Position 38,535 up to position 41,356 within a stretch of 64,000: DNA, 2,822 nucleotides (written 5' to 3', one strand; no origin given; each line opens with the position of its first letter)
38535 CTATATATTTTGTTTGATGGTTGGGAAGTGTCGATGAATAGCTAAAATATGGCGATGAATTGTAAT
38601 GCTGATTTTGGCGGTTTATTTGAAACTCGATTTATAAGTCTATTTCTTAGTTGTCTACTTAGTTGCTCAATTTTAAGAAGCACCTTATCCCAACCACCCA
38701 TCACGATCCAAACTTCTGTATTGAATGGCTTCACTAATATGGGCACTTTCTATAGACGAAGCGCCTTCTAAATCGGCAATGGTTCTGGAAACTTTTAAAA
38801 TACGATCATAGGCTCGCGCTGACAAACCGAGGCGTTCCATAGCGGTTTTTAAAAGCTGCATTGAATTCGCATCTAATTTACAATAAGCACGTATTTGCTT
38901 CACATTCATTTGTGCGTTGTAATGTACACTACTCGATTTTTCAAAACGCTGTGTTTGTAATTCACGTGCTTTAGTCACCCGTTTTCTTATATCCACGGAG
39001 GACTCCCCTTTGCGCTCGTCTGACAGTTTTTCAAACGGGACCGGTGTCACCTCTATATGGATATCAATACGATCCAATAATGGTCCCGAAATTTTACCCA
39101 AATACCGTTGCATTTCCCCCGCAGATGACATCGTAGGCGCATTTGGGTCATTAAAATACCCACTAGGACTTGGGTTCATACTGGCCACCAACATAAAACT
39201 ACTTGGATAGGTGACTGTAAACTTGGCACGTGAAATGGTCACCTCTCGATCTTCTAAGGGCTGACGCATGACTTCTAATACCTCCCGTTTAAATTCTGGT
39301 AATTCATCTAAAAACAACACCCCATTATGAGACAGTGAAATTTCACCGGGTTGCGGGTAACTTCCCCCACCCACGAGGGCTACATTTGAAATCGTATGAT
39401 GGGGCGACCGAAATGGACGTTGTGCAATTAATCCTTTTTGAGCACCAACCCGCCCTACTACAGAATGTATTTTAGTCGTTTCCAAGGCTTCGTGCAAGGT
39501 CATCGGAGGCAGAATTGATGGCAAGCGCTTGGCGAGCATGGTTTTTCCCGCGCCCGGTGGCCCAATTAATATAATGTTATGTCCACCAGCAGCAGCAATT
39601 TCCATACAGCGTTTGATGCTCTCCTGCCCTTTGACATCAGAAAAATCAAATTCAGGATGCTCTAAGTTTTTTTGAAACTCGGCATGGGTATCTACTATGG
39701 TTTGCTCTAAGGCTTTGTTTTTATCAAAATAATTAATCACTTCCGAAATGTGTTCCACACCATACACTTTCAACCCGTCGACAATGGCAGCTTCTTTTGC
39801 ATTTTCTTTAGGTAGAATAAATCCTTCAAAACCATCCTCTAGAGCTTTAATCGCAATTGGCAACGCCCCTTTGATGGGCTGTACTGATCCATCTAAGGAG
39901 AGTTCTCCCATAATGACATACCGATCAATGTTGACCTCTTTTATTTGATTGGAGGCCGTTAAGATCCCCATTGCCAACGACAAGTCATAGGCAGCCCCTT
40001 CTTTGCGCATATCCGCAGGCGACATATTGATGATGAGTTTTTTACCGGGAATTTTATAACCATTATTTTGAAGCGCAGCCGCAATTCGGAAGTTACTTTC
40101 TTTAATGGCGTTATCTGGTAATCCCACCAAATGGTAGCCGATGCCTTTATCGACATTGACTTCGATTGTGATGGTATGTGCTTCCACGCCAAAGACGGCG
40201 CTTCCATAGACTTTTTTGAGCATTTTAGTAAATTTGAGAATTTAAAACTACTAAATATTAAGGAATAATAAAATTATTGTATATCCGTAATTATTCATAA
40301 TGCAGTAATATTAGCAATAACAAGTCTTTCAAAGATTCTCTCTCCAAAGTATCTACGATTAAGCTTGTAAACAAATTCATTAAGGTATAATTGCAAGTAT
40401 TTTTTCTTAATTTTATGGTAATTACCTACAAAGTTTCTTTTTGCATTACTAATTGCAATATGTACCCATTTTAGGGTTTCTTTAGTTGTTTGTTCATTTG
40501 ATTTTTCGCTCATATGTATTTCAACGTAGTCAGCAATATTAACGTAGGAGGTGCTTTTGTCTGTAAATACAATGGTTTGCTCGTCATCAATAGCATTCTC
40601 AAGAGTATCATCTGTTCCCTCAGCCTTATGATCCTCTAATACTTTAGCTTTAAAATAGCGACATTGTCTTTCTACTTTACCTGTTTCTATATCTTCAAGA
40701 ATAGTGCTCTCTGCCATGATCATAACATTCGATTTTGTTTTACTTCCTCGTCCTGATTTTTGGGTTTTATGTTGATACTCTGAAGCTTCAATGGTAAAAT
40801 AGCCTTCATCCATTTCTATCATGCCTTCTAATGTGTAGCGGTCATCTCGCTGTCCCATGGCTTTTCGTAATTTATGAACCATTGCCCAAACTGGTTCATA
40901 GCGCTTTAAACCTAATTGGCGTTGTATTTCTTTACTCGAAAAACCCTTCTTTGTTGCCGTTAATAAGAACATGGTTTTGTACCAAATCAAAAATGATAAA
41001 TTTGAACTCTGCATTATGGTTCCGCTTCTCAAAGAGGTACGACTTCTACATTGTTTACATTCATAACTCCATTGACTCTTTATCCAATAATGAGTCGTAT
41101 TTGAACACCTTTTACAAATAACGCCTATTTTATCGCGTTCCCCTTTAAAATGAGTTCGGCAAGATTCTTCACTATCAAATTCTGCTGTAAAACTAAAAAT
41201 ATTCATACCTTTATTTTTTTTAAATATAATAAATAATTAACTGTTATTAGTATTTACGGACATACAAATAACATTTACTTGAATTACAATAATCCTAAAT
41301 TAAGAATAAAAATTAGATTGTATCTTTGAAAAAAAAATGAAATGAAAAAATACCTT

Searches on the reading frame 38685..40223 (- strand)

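Call 3: search_protein_families(library=pfam, proteins=[window:38685-40223:-], max_evalue=0.001)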
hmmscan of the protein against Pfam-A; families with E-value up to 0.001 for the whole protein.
window:38685-40223:- (512 aa): 12 families
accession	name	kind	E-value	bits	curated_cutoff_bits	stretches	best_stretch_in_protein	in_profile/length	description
PF01078.27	Mg_chelatase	-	1.5e-92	309.1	20.3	1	193-398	1-205/207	Magnesium chelatase, subunit ChlI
PF13541.12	ChlI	-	4.5e-42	143.2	27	1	20-141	1-121/121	Subunit ChlI of Mg-chelatase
PF13335.12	Mg_chelatase_C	-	5.9e-35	120.2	26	1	406-503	1-94/94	Magnesium chelatase, subunit ChlI C-terminal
PF07728.20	AAA_5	-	2.7e-11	44.1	22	1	216-353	1-125/139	AAA domain (dynein-related subfamily)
PF00493.29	MCM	-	1.6e-07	31.1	23.3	1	291-360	113-181/224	MCM P-loop domain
PF05496.18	RuvB_N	-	2.6e-05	24.4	27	0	195-232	7-51/159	Holliday junction DNA helicase RuvB P-loop domain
PF05362.19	Lon_C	-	0.0001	22.4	21.1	1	72-164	105-200/205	Lon protease (S16) C-terminal proteolytic domain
PF13401.12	AAA_22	-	0.00021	22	27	0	216-239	7-30/130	AAA domain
PF00158.32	Sigma54_activat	-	0.00037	20.7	20.2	0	204-329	12-123/168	Sigma-54 interaction domain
PF07724.20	AAA_2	-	0.00053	20.5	27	0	216-266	5-59/166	AAA domain (Cdc48 subfamily)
PF01695.23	IstB_IS21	-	0.00063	19.8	24.1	0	181-232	58-110/238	IstB-like ATP binding protein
PF20030.5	bpMoxR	-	0.00072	19.1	27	0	199-238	16-55/205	MoxR domain in the MoxR-vWA-beta-propeller ternary systems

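Call 4: search_protein_families(library=ncbifam, proteins=[window:38685-40223:-], max_evalue=0.001)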
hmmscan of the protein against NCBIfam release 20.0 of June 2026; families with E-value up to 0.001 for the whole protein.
window:38685-40223:- (512 aa): 16 families
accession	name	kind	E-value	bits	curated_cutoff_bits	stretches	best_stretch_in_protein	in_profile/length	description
TIGR00368.1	TIGR00368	hypoth_equivalog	3.1e-195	649.5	362.4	1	5-503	1-499/499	YifB family Mg chelatase-like AAA ATPase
NF007365.0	PRK09862.1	equivalog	1.5e-143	479.1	530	1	3-507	4-496/506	YifB family Mg chelatase-like AAA ATPase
TIGR02902.1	spore_lonB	equivalog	1.3e-16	60.4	723.3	2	69-165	434-529/531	ATP-dependent protease LonB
TIGR00764.1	lon_rel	equivalog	1.5e-15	56.8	516.6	2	184-249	7-72/608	ATP-dependent protease LonB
TIGR02903.1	spore_lon_C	equivalog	2.9e-11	42.6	678.8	1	83-164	532-612/615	Lon family ATP-dependent protease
TIGR02442.1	Cob-chelat-sub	hypoth_equivalog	1.2e-10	40.5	779.45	1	282-351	110-179/641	putative cobaltochelatase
TIGR02031.1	BchD-ChlD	equivalog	8.4e-07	28.1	499.55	1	221-502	23-265/608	magnesium chelatase ATPase subunit D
NF000868.0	PRK00080.1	equivalog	2.3e-06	26.7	282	0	296-330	99-133/330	Holliday junction branch migration DNA helicase RuvB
TIGR00416.1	sms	equivalog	4.1e-06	25.8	403.05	1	75-163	369-454/454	DNA repair protein RadA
TIGR00635.1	ruvB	equivalog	5.5e-06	25.6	299.05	0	194-232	3-48/305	Holliday junction branch migration DNA helicase RuvB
TIGR00763.1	lon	equivalog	6.6e-06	24.9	608.05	0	102-164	725-792/795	endopeptidase La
NF038308.1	RNA_repair_RtcR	equivalog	1.9e-05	23.8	650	0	200-234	190-224/530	RNA repair transcriptional activator RtcR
TIGR02030.1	BchI-ChlI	equivalog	6.5e-05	22.3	466.95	0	282-352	114-184/337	magnesium chelatase ATPase subunit I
NF007606.0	PRK10253.1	equivalog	0.00026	20.5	497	1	199-291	18-109/266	iron-enterobactin ABC transporter ATP-binding protein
TIGR02868.1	CydC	equivalog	0.00079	18.2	329.05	0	174-269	317-417/530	thiol reductant ABC exporter subunit CydC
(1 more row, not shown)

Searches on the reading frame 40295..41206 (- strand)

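Call 9: search_protein_families(library=pfam, proteins=[window:40295-41206:-], max_evalue=0.01)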
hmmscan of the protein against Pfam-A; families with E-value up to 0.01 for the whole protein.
window:40295-41206:- (303 aa): 2 families
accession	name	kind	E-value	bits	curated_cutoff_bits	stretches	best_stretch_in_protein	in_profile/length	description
PF12762.13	DDE_Tnp_IS1595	-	2.3e-22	80.1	27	1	126-283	2-153/153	ISXO2-like transposase domain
PF12760.12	Zn_ribbon_IS1595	-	0.00016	22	25.4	1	12-55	2-45/46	Transposase zinc-ribbon domain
